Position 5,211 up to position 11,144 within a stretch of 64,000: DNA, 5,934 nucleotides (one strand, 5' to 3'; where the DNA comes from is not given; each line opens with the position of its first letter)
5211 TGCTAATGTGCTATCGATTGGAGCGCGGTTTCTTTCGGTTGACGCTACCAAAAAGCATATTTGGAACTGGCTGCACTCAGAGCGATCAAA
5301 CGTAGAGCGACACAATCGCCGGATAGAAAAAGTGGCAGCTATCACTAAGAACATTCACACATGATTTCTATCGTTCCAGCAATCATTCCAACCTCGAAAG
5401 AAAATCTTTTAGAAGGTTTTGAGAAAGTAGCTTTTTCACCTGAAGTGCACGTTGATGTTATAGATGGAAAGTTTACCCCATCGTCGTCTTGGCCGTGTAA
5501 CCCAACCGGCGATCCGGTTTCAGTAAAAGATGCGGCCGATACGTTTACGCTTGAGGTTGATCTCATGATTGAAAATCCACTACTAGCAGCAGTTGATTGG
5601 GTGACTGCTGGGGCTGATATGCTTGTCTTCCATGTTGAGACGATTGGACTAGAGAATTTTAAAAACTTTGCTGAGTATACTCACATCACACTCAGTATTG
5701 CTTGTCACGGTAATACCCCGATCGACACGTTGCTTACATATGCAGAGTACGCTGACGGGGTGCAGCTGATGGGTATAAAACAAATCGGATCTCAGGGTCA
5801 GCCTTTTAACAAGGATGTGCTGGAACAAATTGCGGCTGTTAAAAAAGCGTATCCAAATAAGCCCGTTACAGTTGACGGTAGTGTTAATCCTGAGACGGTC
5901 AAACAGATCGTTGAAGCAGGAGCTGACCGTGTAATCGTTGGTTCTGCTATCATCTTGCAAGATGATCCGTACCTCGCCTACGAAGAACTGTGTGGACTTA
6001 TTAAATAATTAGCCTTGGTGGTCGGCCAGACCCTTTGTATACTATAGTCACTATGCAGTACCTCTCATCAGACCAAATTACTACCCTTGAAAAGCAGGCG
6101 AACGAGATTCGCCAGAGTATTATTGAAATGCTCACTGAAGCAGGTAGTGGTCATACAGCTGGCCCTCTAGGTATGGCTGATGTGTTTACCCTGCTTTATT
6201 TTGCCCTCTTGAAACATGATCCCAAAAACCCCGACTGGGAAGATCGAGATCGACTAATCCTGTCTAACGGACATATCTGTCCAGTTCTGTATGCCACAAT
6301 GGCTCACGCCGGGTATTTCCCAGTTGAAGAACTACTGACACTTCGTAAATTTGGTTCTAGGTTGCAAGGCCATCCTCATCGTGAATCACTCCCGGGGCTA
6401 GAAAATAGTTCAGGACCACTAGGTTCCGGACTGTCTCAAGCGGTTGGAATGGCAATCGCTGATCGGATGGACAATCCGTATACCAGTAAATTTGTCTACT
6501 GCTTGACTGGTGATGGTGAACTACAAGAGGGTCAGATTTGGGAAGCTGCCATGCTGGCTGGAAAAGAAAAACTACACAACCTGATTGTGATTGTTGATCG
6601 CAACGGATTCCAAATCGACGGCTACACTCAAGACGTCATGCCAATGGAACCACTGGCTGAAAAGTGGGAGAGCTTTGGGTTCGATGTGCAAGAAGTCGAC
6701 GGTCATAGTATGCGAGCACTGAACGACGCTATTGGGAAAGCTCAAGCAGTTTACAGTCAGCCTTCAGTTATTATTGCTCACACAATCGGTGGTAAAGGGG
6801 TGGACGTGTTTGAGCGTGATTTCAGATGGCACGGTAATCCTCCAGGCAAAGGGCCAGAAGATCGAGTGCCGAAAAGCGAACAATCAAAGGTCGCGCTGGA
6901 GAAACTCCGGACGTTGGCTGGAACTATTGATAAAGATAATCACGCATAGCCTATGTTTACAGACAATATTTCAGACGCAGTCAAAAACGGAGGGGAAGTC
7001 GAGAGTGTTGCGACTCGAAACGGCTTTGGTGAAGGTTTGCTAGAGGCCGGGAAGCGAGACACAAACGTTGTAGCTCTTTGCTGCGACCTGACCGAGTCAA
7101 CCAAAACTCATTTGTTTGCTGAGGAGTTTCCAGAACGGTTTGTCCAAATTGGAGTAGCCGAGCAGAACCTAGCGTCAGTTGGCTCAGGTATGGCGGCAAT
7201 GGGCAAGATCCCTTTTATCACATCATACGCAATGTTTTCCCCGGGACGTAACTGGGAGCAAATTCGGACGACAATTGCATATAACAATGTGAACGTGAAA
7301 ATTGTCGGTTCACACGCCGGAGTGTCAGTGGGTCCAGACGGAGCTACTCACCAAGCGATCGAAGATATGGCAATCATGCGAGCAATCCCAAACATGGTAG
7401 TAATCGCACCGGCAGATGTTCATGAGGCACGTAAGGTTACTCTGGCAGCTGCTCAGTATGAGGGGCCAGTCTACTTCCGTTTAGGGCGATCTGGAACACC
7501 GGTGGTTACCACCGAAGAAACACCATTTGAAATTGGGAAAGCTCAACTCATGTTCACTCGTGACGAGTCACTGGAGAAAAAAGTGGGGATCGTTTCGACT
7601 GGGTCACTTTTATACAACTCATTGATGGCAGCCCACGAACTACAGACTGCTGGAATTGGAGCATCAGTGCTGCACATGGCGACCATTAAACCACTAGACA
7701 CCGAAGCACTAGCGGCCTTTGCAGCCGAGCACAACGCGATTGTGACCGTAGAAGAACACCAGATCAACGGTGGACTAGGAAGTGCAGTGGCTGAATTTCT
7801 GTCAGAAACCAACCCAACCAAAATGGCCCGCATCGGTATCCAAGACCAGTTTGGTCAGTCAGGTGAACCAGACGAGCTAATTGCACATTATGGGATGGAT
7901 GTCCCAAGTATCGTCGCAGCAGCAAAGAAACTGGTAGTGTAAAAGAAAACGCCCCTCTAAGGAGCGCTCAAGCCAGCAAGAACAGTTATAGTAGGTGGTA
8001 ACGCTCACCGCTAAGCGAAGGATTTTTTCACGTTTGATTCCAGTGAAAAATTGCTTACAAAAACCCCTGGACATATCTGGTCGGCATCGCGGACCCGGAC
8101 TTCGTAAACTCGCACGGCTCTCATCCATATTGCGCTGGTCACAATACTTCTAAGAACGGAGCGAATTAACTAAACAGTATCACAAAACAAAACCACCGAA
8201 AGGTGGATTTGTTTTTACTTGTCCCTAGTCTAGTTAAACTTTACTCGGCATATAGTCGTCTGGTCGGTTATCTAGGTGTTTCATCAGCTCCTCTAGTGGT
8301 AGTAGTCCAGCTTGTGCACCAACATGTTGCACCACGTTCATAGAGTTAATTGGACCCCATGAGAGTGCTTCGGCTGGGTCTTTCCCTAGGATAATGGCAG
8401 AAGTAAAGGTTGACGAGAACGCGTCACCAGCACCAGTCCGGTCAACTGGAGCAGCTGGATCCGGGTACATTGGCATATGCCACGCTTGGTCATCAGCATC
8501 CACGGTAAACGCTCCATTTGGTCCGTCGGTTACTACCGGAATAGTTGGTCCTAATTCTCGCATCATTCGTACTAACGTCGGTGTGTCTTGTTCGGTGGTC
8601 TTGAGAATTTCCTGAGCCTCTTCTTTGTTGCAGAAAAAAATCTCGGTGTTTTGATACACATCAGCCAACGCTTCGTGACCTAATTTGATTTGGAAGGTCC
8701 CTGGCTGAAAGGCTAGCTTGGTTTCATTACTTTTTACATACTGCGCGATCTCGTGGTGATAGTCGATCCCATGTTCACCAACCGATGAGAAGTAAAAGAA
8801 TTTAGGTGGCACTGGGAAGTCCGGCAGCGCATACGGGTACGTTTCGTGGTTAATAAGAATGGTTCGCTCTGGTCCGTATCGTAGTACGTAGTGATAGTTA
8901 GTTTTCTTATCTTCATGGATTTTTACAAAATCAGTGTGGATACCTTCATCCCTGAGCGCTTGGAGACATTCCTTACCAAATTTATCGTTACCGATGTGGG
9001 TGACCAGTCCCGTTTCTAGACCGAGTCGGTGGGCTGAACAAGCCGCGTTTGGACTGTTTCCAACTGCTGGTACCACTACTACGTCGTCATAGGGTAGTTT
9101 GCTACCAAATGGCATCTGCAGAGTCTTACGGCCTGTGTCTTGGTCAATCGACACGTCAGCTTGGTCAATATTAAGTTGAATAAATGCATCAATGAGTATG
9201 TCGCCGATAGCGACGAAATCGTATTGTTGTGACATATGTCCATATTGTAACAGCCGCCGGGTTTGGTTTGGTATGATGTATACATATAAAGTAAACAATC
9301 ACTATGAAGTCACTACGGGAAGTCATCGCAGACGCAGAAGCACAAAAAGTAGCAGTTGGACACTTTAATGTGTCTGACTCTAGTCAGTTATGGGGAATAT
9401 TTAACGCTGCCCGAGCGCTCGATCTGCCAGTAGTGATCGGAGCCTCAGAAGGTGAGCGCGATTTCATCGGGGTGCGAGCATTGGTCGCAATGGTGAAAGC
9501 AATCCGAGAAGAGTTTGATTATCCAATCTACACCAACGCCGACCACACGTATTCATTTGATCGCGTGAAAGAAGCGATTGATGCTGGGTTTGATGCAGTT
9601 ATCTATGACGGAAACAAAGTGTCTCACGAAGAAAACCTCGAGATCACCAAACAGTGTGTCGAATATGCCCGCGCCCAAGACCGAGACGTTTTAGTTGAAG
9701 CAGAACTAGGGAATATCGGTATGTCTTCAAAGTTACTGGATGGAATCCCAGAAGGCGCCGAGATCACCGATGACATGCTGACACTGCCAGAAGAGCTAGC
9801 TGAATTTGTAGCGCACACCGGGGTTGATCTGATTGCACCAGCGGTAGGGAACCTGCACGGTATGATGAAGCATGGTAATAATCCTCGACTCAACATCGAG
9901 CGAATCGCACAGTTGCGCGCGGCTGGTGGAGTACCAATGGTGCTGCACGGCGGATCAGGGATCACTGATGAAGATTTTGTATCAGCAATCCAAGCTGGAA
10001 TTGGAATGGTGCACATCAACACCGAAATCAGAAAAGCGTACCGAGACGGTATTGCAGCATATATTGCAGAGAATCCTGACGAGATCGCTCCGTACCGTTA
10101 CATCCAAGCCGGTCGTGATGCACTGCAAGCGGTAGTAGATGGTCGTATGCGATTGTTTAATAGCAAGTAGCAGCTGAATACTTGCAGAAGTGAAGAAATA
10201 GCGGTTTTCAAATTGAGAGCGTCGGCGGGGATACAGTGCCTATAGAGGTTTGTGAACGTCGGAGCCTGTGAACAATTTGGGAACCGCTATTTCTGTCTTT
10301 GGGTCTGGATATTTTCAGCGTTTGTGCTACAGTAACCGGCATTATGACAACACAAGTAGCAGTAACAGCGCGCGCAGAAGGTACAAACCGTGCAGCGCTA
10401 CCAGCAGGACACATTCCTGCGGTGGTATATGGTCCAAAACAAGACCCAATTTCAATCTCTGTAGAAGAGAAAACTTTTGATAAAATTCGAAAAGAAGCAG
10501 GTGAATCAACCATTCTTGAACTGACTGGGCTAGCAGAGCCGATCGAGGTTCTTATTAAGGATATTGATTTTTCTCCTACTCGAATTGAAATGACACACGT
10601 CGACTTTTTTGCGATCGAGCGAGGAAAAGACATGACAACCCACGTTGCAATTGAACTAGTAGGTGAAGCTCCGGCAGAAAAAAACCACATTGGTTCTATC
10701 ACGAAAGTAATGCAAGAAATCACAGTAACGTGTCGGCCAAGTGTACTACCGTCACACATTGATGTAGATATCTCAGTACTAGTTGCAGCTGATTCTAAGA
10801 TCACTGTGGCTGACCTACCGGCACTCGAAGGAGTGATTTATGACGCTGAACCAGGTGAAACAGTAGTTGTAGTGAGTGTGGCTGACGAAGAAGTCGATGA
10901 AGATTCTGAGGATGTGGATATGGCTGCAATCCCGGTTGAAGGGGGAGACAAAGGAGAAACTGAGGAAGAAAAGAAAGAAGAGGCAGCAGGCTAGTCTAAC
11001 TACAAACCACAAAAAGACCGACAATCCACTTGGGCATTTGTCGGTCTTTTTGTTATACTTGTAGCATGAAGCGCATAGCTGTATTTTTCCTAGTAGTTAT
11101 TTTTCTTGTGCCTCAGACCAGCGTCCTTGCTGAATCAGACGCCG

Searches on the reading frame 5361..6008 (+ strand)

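Call 33: search_protein_families(library=pfam, proteins=[window:5361-6008:+], max_evalue=0.01)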
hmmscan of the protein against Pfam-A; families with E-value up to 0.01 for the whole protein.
window:5361-6008:+ (215 aa): 4 families
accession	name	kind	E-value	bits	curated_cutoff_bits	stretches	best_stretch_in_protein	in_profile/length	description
PF00834.25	Ribul_P_3_epim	-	9.5e-25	87.6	21.1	1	6-198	4-198/198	Ribulose-phosphate 3 epimerase family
PF00290.26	Trp_syntA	-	1.2e-05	24.8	27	1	98-198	130-230/259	Tryptophan synthase alpha chain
PF00977.27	His_biosynth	-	3.4e-05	23.8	23.6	1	120-199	31-107/228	Histidine biosynthesis protein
PF02581.23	TMP-TENI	-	0.0013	18.5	27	1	154-197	138-180/180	Thiamine monophosphate synthase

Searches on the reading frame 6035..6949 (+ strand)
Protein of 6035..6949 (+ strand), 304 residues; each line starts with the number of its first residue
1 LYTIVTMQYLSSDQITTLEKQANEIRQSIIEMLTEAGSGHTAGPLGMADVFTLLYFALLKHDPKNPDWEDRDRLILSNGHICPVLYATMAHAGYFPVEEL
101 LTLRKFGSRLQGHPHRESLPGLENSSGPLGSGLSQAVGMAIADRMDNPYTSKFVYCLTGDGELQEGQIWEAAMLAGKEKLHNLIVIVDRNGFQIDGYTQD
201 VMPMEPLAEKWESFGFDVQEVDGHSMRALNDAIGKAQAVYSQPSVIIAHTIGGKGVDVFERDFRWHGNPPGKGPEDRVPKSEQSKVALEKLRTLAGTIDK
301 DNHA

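Call 33: search_protein_families(library=pfam, proteins=[window:6035-6949:+], max_evalue=0.01)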
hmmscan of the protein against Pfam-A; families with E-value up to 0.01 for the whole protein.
window:6035-6949:+ (304 aa): 5 families
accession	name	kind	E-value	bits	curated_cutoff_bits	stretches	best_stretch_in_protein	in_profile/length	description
PF00456.26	Transketolase_N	-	3.1e-61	207.7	22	1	20-271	4-264/334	Transketolase, thiamine diphosphate binding domain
PF13292.11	DXP_synthase_N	-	1.5e-12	47.8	21.2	1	8-194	8-175/274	1-deoxy-D-xylulose-5-phosphate synthase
PF00676.26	E1_dh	-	2.3e-06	27.3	22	1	121-237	95-208/300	Dehydrogenase E1 component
PF09364.15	XFP_N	-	2.3e-06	27.1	23.7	1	118-233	131-244/364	XFP N-terminal domain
PF02775.26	TPP_enzyme_C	-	0.00011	22.5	21.9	1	124-197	25-90/151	Thiamine pyrophosphate enzyme, C-terminal TPP binding domain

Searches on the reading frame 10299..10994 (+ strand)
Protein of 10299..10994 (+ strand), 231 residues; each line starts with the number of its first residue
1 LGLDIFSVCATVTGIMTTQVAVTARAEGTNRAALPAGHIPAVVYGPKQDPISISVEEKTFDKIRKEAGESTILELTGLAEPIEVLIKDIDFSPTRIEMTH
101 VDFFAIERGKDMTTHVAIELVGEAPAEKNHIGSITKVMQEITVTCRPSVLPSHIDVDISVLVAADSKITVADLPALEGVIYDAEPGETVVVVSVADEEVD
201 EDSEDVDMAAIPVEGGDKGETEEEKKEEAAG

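Call 33: search_protein_families(library=pfam, proteins=[window:10299-10994:+], max_evalue=0.01)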
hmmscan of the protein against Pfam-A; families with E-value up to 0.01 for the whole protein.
window:10299-10994:+ (231 aa): 2 families
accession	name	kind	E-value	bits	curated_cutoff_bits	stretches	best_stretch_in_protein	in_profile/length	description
PF01386.24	Ribosomal_L25p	-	9.9e-16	58.4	23.6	1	23-103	4-82/82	Ribosomal L25p family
PF14693.11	Ribosomal_TL5_C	-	1.7e-13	51.2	27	1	112-194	2-82/84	Ribosomal protein TL5, C-terminal domain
